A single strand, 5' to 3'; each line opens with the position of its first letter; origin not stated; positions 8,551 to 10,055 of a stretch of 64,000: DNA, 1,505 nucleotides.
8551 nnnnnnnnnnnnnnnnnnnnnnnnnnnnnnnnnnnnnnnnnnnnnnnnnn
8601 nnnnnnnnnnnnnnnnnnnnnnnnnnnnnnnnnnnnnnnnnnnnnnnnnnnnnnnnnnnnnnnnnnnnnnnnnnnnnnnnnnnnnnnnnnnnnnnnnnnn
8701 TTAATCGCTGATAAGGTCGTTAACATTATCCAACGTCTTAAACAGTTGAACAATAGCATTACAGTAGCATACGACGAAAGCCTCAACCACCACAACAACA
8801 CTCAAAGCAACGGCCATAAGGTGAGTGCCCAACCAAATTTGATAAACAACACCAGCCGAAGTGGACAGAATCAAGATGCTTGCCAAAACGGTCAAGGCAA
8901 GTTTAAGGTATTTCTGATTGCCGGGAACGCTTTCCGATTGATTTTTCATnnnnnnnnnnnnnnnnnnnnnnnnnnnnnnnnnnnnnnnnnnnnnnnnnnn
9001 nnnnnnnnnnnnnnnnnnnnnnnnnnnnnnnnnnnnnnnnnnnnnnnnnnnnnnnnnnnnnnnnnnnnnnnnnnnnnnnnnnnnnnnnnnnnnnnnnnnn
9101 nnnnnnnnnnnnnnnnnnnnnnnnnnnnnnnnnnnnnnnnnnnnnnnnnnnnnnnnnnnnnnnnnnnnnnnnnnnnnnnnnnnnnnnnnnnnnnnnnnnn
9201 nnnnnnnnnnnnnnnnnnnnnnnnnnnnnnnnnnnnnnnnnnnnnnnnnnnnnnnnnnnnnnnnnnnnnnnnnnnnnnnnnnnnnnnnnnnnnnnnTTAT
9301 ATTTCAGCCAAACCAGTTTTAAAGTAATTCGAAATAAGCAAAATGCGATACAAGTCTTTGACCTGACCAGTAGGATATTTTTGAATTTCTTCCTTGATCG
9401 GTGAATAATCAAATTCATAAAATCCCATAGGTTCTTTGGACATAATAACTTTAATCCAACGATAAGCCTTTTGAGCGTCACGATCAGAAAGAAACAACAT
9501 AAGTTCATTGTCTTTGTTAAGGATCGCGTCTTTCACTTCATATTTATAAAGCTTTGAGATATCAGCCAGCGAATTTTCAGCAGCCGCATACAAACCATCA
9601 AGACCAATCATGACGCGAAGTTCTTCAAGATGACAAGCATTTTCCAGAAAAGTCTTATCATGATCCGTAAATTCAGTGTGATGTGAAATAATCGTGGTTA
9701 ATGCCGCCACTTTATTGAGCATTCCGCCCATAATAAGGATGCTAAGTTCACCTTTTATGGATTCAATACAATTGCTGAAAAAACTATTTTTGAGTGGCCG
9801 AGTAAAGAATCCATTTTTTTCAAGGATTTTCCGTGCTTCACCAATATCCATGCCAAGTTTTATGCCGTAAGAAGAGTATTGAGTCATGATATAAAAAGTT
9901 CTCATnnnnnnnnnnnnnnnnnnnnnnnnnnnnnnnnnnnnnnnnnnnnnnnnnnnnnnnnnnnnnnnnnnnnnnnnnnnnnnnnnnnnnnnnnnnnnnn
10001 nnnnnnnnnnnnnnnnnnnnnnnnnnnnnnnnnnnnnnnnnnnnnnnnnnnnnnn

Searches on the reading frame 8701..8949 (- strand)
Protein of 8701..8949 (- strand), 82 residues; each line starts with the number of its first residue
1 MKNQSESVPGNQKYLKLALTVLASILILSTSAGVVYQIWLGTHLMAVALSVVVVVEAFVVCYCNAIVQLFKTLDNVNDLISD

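Call 44: find_encoding_contigs(protein=window:8701-8949:-, flank=3000, max_places=10)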
Protein window:8701-8949:- (82 aa): 1 contig read that carries it; 1 place shown.
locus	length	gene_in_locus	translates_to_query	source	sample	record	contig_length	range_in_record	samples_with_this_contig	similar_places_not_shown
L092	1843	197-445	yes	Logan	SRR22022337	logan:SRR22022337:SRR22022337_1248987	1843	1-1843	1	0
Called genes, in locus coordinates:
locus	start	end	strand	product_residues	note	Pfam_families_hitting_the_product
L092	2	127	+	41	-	?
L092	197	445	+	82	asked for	-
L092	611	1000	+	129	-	-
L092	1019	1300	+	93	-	-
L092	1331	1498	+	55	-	-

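Call 92: search_protein_families(library=pfam, proteins=[window:8701-8949:-], max_evalue=0.1)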
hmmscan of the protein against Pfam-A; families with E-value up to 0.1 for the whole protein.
window:8701-8949:- (82 aa): 0 families

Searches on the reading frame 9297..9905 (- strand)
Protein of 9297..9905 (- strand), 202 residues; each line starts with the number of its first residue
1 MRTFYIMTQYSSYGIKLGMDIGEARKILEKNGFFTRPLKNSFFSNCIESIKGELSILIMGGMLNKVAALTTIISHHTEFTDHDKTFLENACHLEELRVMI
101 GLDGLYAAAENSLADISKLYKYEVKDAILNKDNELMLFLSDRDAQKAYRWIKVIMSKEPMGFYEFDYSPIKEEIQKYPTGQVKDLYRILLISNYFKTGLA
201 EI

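Call 13: search_protein_families(library=phrogs, proteins=[window:9297-9905:-])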
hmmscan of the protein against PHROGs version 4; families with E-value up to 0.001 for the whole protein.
window:9297-9905:- (202 aa): 0 families

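Call 24: find_encoding_contigs(protein=window:9297-9905:-, flank=3000)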
Protein window:9297-9905:- (202 aa): no gene with exactly this product is on record in the collection.

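Call 92: search_protein_families(library=pfam, proteins=[window:9297-9905:-], max_evalue=0.1)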
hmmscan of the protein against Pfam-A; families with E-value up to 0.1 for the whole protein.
window:9297-9905:- (202 aa): 0 families
